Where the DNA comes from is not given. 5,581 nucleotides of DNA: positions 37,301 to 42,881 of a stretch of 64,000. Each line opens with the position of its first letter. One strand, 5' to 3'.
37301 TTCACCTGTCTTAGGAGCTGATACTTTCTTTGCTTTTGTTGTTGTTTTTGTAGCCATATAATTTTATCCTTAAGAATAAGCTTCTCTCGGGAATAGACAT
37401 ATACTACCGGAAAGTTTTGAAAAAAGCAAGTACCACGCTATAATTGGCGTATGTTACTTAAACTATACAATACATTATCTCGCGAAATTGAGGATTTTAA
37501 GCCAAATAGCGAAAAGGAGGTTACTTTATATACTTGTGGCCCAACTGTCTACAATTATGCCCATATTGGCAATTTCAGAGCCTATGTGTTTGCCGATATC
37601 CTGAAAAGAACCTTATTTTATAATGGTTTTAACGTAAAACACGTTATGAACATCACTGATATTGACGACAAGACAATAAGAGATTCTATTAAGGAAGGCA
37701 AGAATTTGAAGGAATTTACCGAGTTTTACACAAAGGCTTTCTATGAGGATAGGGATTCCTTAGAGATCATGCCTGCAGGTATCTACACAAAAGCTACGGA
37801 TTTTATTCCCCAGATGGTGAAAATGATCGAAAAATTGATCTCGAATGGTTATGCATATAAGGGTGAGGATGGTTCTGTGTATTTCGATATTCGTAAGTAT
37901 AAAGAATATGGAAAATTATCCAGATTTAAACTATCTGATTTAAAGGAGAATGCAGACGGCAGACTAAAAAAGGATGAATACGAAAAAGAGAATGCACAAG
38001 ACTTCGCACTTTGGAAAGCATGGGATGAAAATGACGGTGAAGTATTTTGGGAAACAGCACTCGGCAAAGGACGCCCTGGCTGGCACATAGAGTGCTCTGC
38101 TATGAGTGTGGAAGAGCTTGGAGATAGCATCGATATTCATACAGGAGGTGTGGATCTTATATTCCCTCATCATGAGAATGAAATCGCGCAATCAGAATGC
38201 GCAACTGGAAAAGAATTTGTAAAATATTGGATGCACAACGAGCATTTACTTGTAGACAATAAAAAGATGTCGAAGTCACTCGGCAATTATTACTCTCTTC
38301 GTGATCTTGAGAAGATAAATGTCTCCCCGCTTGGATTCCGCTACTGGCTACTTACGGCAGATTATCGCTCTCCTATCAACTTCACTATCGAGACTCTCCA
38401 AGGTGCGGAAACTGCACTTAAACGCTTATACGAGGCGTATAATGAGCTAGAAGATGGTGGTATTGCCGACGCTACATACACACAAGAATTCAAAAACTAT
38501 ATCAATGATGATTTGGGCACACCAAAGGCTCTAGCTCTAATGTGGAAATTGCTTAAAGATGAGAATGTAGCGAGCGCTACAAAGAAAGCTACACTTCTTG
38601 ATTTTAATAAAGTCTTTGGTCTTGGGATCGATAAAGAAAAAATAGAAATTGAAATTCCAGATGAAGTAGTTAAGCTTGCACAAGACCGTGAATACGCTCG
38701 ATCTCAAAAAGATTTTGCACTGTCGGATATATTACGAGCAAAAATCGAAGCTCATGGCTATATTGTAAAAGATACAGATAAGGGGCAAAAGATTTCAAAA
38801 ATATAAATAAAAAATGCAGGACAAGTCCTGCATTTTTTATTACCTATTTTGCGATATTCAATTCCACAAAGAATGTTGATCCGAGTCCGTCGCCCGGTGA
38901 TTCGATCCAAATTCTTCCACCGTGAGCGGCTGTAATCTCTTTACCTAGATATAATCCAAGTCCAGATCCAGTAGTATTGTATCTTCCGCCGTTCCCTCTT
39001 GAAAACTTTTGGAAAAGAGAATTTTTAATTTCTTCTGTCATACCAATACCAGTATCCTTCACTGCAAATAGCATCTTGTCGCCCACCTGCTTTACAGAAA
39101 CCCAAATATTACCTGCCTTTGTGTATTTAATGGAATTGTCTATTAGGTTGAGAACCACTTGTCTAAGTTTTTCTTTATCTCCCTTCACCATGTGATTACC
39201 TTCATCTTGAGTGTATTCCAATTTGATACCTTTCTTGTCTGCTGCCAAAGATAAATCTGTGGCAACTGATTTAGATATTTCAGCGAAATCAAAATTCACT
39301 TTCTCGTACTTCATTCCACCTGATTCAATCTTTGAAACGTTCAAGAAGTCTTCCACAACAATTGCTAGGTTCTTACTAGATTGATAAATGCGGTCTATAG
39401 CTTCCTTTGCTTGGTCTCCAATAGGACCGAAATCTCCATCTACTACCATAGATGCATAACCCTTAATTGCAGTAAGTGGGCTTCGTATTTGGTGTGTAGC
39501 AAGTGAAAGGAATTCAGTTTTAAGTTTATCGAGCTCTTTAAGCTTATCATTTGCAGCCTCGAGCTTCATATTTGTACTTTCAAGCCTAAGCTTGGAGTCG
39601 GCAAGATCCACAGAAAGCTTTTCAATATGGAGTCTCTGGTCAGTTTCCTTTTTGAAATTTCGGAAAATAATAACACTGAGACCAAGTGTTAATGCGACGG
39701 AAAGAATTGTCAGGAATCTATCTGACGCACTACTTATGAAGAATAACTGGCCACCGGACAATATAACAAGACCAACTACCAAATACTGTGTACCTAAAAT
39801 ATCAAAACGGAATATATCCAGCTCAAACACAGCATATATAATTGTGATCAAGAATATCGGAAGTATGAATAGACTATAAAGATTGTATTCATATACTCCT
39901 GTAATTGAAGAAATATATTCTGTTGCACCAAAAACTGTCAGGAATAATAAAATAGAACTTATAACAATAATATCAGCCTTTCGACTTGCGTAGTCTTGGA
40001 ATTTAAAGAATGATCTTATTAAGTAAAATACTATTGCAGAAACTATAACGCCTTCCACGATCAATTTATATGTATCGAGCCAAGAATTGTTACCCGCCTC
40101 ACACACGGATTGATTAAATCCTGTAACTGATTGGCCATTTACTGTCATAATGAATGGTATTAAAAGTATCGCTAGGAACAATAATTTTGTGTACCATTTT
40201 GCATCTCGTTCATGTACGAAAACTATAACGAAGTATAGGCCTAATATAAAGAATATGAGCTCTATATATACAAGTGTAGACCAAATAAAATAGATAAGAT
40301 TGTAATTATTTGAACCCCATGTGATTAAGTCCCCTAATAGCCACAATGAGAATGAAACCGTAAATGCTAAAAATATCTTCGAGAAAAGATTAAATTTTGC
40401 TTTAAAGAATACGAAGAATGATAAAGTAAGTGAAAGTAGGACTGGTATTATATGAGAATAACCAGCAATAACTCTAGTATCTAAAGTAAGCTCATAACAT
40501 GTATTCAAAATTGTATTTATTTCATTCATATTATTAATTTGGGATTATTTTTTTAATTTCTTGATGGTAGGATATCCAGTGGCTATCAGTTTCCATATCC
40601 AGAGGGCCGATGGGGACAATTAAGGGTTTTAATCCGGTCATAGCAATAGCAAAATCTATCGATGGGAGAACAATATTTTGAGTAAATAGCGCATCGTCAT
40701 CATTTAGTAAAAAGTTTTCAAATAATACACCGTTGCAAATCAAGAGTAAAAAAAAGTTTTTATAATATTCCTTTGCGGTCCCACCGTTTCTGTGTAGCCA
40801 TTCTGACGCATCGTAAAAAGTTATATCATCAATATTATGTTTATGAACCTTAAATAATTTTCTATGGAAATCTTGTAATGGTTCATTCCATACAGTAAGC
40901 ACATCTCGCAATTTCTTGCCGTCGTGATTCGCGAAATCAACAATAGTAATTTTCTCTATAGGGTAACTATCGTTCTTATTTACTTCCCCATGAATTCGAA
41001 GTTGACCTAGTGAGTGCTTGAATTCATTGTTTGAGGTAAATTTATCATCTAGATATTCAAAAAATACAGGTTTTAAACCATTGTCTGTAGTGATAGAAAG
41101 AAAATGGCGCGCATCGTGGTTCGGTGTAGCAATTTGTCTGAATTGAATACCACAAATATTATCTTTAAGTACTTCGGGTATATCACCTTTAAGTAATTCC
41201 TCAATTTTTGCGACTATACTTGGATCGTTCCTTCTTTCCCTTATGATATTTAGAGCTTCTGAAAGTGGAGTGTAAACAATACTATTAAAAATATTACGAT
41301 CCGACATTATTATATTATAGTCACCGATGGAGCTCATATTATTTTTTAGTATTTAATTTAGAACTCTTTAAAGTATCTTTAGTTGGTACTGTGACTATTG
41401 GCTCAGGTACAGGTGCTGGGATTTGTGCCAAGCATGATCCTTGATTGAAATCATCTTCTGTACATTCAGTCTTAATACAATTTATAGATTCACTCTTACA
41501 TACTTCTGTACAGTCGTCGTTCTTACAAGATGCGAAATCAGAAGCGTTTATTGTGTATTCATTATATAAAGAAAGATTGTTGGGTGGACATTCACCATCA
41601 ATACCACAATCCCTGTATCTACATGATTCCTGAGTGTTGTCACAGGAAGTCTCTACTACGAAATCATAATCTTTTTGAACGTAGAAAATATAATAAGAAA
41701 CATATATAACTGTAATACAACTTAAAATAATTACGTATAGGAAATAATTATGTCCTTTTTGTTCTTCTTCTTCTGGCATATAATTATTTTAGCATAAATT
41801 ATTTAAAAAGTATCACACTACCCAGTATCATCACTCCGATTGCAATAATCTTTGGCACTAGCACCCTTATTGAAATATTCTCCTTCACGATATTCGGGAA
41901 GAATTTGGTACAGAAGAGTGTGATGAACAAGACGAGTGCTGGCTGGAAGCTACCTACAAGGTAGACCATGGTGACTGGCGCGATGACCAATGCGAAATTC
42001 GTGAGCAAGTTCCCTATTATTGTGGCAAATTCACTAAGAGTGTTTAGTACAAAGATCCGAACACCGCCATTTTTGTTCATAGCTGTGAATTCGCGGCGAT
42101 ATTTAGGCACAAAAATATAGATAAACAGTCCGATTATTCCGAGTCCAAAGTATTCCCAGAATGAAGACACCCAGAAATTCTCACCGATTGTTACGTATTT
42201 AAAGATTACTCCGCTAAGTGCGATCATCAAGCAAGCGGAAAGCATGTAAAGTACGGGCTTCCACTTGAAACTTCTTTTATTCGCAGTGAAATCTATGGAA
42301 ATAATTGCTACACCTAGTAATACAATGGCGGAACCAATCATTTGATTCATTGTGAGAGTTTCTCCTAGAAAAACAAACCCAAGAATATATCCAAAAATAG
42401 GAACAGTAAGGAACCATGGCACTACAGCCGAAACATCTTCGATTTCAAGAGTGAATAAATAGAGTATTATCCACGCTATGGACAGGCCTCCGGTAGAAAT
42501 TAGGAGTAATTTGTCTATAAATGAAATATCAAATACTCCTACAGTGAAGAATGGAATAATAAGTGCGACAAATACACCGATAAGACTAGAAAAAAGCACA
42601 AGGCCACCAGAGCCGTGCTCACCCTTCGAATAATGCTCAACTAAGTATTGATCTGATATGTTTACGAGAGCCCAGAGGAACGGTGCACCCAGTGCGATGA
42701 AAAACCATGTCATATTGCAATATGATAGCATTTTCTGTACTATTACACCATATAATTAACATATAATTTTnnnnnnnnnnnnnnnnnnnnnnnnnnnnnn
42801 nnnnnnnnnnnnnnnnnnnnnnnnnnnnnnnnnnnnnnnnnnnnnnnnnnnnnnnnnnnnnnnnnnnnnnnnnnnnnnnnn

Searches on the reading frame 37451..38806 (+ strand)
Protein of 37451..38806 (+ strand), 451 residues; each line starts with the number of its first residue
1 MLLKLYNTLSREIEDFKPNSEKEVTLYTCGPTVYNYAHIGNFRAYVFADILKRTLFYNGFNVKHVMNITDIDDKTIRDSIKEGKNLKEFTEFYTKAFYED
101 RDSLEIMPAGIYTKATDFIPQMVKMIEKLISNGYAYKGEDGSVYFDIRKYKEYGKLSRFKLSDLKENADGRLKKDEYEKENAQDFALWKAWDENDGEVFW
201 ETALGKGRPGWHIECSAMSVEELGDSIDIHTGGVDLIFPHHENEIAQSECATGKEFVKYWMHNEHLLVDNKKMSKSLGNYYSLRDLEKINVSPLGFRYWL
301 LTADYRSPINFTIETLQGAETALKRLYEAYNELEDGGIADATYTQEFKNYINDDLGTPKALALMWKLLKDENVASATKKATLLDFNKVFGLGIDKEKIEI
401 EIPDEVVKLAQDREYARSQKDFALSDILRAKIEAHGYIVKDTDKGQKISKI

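Call 77: search_protein_families(library=pfam, proteins=[window:37451-38806:+], max_evalue=0.0001)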
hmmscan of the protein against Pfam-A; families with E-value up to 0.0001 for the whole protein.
window:37451-38806:+ (451 aa): 3 families
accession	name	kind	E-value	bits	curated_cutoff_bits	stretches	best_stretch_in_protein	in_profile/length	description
PF01406.26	tRNA-synt_1e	-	1.7e-112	376.2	27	1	16-319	2-299/301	tRNA synthetases class I (C) catalytic domain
PF09334.17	tRNA-synt_1g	-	2.1e-09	37.1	20.1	0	34-144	11-122/391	tRNA synthetases class I (M)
PF01921.24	tRNA-synt_1f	-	4.6e-06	26.2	27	0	12-73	10-72/360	tRNA synthetases class I (K)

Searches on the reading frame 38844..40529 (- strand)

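Call 24: search_protein_families(library=pfam, proteins=[window:38844-40529:-], max_evalue=0.001)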
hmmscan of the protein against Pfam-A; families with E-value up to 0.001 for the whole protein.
window:38844-40529:- (561 aa): 3 families
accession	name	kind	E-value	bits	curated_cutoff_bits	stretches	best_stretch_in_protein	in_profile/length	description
PF02518.31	HATPase_c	-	2.7e-26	92.6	26.4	1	450-558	1-108/111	Histidine kinase-, DNA gyrase B-, and HSP90-like ATPase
PF00512.31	HisKA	-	2.8e-13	50.1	26.9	1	337-404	2-66/66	His Kinase A (phospho-acceptor) domain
PF13589.12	HATPase_c_3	-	0.00051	20.5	25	0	456-505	4-54/137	Histidine kinase-, DNA gyrase B-, and HSP90-like ATPase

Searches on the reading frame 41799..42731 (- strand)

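Call 77: search_protein_families(library=pfam, proteins=[window:41799-42731:-], max_evalue=0.0001)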
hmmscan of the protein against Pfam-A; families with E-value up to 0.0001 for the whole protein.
window:41799-42731:- (310 aa): 1 family
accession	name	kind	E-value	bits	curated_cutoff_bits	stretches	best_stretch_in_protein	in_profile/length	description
PF00892.27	EamA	-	1.8e-13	51.4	28.2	1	8-145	2-134/135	EamA-like transporter family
